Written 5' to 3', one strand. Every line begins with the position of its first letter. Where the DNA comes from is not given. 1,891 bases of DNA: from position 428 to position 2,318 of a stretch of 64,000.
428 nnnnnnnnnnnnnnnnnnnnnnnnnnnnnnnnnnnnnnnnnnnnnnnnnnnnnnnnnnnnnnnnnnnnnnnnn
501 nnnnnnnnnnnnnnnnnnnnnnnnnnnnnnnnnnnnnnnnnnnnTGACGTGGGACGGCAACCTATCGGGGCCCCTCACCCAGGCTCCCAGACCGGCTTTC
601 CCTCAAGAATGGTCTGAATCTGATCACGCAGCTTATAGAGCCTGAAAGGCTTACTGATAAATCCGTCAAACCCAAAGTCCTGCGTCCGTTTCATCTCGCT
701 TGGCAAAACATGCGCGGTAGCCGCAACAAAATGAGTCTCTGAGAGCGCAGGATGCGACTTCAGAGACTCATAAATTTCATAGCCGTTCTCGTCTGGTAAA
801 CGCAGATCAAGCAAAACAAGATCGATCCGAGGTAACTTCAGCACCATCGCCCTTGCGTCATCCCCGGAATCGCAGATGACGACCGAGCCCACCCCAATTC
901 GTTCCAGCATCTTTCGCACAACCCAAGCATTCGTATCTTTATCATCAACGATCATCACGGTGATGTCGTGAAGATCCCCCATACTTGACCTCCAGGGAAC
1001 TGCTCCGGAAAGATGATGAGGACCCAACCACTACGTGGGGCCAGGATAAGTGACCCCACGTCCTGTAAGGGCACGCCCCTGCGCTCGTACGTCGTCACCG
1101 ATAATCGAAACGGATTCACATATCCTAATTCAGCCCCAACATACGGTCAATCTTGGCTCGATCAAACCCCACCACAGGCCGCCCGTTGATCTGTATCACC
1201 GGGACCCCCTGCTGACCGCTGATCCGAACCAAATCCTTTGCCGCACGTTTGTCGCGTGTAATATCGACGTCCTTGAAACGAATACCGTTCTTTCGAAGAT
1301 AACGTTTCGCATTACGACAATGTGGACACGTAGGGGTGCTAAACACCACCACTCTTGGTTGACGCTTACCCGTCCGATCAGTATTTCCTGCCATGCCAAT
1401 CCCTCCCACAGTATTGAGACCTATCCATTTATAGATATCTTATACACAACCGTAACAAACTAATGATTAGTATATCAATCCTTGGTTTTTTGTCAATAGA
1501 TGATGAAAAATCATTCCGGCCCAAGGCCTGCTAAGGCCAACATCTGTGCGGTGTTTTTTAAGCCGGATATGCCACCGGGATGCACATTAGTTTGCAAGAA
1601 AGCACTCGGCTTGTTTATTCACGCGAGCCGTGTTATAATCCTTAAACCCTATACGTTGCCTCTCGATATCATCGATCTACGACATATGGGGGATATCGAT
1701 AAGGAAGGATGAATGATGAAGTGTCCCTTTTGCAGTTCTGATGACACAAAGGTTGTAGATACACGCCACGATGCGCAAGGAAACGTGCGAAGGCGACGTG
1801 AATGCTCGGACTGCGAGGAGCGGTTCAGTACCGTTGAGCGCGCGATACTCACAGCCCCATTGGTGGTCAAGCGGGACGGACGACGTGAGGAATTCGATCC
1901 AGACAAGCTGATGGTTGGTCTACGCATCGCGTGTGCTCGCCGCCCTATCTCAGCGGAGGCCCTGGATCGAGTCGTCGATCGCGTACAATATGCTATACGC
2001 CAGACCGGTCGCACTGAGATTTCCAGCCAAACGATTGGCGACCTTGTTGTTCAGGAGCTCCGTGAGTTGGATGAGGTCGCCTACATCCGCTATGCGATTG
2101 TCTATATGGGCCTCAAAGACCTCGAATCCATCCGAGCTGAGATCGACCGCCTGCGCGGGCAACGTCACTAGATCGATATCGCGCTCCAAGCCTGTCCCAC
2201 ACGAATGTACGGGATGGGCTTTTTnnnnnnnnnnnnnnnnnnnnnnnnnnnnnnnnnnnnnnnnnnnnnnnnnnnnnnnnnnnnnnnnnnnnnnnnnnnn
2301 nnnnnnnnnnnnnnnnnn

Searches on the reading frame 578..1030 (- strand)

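Call 59: search_protein_families(library=pfam, proteins=[window:578-1030:-], max_evalue=0.1)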
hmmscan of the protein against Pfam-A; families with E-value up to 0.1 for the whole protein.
window:578-1030:- (151 aa): 2 families
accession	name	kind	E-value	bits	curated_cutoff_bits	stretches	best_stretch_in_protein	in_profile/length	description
PF00072.30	Response_reg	-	7.6e-20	71.6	30.2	1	25-138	1-110/111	Response regulator receiver domain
PF21332.3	AmiR_N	-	0.056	13.9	27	0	24-134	2-103/111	AmiR, N-terminal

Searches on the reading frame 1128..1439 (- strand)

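Call 59: search_protein_families(library=pfam, proteins=[window:1128-1439:-], max_evalue=0.1)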
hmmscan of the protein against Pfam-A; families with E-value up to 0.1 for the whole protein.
window:1128-1439:- (104 aa): 9 families
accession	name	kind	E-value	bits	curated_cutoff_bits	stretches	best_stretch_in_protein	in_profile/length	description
PF00462.30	Glutaredoxin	-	5.3e-19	68.6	22.9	1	30-88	1-59/60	Glutaredoxin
PF13417.12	GST_N_3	-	8.8e-06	26.4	22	1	33-89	2-57/75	Glutathione S-transferase, N-terminal domain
PF05768.20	Glrx-like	-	0.00024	21.8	26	1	29-86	1-57/77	Glutaredoxin-like domain (DUF836)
PF13098.12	Thioredoxin_2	-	0.00053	20.7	27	1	24-77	3-74/104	Thioredoxin-like domain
PF13409.12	GST_N_2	-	0.002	19.2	25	1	37-91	1-59/70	Glutathione S-transferase, N-terminal domain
PF13462.12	Thioredoxin_4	-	0.0055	17.4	23.2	1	29-48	16-35/165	Thioredoxin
PF00085.26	Thioredoxin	-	0.039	14.4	23.5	1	26-82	18-76/103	Thioredoxin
PF14690.11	Zn_ribbon_ISL3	-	0.065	14.1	25.5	1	35-60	2-28/47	zinc-finger of transposase IS204/IS1001/IS1096/IS1165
PF01323.26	DSBA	-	0.089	13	25.6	0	30-60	2-39/191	DSBA-like thioredoxin domain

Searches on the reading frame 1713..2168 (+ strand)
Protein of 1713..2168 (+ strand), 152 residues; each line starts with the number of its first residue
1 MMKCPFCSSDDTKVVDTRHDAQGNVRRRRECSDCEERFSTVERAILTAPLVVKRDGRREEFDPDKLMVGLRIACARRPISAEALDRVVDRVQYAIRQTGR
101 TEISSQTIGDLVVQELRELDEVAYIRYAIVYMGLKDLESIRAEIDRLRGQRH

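Call 59: search_protein_families(library=pfam, proteins=[window:1713-2168:+], max_evalue=0.1)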
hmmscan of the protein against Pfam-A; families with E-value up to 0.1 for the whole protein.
window:1713-2168:+ (152 aa): 7 families
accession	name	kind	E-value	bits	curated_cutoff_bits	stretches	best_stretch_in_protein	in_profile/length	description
PF03477.21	ATP-cone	-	4.1e-22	79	25.8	1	50-135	2-86/88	ATP cone domain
PF22811.2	Zn_ribbon_NrdR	-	1.3e-17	63.9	27.2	1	2-42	1-42/42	Transcriptional repressor NrdR-like, N-terminal domain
PF23451.1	Zn_ribbon_PaaD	-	0.0072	16.4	27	1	2-39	15-50/53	PaaD zinc beta ribbon domain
PF12760.12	Zn_ribbon_IS1595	-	0.017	15.5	25.4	1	3-35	20-44/46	Transposase zinc-ribbon domain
PF14354.12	Lar_restr_allev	-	0.024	15.3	28.6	1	3-36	5-33/58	Restriction alleviation protein Lar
PF05129.18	Zn_ribbon_Elf1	-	0.03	14.8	29.8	1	3-42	24-60/79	Transcription elongation factor Elf1 like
PF08271.17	Zn_Ribbon_TF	-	0.097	12.7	29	0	2-18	1-16/43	TFIIB zinc-binding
